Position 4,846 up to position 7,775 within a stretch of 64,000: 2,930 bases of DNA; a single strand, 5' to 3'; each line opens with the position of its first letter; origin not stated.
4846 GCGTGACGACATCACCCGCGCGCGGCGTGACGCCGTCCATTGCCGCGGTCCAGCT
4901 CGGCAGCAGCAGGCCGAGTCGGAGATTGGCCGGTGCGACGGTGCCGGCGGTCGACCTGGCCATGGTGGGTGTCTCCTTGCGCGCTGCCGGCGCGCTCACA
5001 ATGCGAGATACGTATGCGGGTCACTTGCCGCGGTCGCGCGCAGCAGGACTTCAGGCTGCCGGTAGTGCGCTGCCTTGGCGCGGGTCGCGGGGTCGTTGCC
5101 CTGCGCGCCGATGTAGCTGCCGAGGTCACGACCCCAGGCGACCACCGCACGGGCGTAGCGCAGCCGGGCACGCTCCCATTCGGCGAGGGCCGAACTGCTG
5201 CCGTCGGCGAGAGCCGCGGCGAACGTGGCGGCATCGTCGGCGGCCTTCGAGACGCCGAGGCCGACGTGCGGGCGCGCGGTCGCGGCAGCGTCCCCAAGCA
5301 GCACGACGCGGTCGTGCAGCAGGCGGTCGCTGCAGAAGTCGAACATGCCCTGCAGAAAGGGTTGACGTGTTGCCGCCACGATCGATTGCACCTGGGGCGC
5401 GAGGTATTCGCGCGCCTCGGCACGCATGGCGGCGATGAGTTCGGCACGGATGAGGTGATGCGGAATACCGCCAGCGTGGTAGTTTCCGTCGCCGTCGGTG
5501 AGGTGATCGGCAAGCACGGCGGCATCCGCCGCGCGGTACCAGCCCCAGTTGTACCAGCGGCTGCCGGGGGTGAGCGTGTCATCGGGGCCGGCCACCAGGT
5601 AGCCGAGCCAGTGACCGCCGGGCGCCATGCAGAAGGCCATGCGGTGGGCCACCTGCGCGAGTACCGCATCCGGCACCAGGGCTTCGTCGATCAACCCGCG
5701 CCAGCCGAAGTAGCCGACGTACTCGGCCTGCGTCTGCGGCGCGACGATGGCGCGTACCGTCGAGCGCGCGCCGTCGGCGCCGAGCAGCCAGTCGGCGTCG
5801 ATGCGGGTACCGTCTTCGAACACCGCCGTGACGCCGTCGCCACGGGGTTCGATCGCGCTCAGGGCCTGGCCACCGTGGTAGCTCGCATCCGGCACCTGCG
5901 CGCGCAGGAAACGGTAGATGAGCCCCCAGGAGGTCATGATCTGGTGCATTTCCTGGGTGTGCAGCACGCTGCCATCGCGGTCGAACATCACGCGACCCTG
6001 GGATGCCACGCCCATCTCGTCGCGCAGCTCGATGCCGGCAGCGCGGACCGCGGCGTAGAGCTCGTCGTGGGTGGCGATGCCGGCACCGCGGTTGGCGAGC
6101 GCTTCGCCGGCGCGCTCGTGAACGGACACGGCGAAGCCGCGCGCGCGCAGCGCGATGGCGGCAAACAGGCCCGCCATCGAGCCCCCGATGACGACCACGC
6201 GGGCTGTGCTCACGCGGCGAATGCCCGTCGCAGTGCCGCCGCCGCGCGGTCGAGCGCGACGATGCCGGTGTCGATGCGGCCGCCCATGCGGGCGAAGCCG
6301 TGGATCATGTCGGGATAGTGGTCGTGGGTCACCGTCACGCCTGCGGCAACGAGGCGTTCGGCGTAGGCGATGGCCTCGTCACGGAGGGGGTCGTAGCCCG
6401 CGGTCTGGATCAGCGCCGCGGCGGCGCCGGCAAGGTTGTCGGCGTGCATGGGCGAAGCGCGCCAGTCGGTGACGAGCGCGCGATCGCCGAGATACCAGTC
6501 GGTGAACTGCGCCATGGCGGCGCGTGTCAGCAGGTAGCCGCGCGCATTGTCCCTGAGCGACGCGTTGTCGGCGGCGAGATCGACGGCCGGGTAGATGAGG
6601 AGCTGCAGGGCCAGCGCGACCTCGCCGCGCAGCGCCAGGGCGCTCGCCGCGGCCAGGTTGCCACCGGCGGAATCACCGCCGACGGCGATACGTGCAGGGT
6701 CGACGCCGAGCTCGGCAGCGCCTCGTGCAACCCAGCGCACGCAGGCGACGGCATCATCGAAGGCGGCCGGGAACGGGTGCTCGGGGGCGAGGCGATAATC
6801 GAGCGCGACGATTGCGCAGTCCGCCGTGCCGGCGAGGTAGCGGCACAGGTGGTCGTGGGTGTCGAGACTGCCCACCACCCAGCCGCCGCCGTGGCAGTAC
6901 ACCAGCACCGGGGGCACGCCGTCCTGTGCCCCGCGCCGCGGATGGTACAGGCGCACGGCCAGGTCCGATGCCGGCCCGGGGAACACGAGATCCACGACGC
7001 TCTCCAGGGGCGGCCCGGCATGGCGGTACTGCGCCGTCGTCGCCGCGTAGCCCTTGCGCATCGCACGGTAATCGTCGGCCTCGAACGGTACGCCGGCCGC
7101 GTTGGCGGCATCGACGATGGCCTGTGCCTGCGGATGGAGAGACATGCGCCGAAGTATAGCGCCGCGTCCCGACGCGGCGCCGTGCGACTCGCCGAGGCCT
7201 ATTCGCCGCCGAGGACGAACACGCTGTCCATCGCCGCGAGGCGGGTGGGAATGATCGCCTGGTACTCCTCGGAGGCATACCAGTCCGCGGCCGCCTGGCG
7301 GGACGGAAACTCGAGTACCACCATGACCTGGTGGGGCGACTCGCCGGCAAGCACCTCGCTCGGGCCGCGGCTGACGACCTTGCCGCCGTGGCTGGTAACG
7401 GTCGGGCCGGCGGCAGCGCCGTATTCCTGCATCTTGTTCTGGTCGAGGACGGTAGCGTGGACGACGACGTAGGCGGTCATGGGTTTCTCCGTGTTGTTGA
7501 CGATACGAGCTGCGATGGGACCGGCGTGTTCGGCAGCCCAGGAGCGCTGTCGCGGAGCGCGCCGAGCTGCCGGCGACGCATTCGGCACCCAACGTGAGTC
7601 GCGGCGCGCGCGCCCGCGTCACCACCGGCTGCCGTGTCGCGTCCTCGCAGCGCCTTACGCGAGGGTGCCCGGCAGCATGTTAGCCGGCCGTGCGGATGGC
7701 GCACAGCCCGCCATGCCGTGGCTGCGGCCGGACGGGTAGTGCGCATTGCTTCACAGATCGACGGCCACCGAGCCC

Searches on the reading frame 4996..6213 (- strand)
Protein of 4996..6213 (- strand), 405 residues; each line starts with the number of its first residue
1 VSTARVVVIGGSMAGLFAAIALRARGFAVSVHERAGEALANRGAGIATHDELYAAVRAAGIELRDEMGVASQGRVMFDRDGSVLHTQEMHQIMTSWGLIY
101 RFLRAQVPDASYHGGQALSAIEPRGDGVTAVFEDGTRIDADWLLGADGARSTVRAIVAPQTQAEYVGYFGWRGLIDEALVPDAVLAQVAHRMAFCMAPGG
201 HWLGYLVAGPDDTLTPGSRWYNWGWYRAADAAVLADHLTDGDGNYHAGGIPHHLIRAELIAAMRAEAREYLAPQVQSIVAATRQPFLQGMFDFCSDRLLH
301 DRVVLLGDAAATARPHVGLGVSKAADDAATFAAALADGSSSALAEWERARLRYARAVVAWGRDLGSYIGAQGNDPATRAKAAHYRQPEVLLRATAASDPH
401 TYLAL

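Call 13: search_protein_families(library=ncbifam, proteins=[window:4996-6213:-], max_evalue=0.00001)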
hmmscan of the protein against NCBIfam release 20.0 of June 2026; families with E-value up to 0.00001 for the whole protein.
window:4996-6213:- (405 aa): 39 families (the best 25 are shown)
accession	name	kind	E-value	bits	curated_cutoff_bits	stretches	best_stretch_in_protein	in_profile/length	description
NF005566.0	PRK07236.1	subfamily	1.8e-126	422.1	333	1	2-375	5-382/386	hypothetical protein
NF005243.0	PRK06753.1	equivalog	4e-30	104.9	365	2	5-179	2-180/374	hypothetical protein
NF005313.0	PRK06847.1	subfamily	2.6e-28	99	372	2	3-206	4-219/375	hypothetical protein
NF033623.1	urate_HpxO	equivalog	1.1e-27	96.9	500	2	6-178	2-186/381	FAD-dependent urate hydroxylase HpxO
NF006021.0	PRK08163.1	equivalog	5e-18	65.3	459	1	3-185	5-200/398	3-hydroxybenzoate 6-monooxygenase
NF005720.0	PRK07538.1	subfamily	6.1e-17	61.6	400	1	4-364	3-364/418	hypothetical protein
NF005062.0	PRK06475.1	equivalog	8e-16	57.8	524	2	2-194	2-210/401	FAD-binding protein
TIGR03219.1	salicylate_mono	equivalog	2.2e-14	53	446.35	1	104-186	112-199/414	salicylate 1-monooxygenase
NF004780.0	PRK06126.1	subfamily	8.5e-12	44.1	445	0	105-157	138-195/552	hypothetical protein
TIGR01988.1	Ubi-OHases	subfamily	2.3e-11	43.2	224.65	0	6-157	2-171/387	ubiquinone biosynthesis hydroxylase, UbiH/UbiF/VisC/COQ6 family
NF004829.0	PRK06183.1-3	subfamily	4.8e-11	42.1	390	1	3-160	8-184/520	bifunctional 3-(3-hydroxy-phenyl)propionate/3-hydroxycinnamic acid hydroxylase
NF005452.0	PRK07045.1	equivalog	2.1e-10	40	397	0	277-365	262-355/388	putative monooxygenase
NF053548.1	violacein_VioC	equivalog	2.5e-10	40.1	760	0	5-46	3-44/429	NADP-dependent violacein biosynthesis oxygenase VioC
NF006460.0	PRK08849.1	equivalog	4.6e-10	38.8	598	0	114-157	132-175/386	2-octaprenyl-3-methyl-6-methoxy-1,4-benzoquinol hydroxylase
NF033476.1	tet_destruct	subfamily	5.7e-10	38.7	550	1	3-160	3-168/386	tetracycline destructase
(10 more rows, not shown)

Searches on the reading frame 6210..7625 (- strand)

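Call 13: search_protein_families(library=ncbifam, proteins=[window:6210-7625:-], max_evalue=0.00001)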
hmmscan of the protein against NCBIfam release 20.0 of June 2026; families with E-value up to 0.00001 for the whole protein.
window:6210-7625:- (471 aa): 10 families
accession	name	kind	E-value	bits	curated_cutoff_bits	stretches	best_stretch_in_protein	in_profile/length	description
NF058653.1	LipP1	equivalog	1.4e-102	342.6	350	1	165-465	1-300/300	LipP1 family hormone-sensitive lipase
NF033149.0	CHL_hydrolase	equivalog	5.4e-71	239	500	1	161-470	1-310/310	chloramphenicol hydrolase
NF007547.0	PRK10162.1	equivalog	8.1e-49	166.3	389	1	163-462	13-312/321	acetyl esterase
NF058651.1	GESAG_HSLs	subfamily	2.9e-40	138.2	430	1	240-465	69-292/296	GESAG motif subfamily hormone-sensitive lipase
NF058649.1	GTSAG_HSLs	subfamily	3.2e-23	82.6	380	1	164-443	21-287/312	GTSAG motif subfamily hormone-sensitive lipase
NF058650.1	GCSAG_HSLs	subfamily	1.1e-14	54.8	410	1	223-444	69-289/314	GCSAG motif subfamily hormone-sensitive lipase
NF052354.1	EstLipQMycob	equivalog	3.9e-10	38.9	700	1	223-331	150-258/418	esterase LipQ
NF058665.1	HaHSL_fam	equivalog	1.1e-07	31.5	320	1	175-331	8-147/260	hormone-sensitive lipase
NF042968.1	AcxylEst_AxeA1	equivalog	2.8e-07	29.2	700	1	241-444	51-244/459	acetylxylan esterase AxeA1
NF052352.1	TriaclglyLipLipYMycb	equivalog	2.5e-06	26.9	450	1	311-444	257-377/397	triacylglycerol lipase LipY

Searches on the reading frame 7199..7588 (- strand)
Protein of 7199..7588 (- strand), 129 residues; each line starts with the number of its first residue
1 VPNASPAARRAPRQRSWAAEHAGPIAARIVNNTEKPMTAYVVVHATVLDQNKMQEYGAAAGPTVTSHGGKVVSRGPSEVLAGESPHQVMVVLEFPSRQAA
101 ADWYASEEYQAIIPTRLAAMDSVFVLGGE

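Call 38: search_protein_families(library=pfam, proteins=[window:7199-7588:-], max_evalue=0.00001)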
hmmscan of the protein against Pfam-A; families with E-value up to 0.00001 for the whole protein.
window:7199-7588:- (129 aa): 1 family
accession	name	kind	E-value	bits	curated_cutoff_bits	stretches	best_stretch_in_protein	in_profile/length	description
PF07045.17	DUF1330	-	3.2e-24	85.6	23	1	38-125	1-89/94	Domain of unknown function (DUF1330)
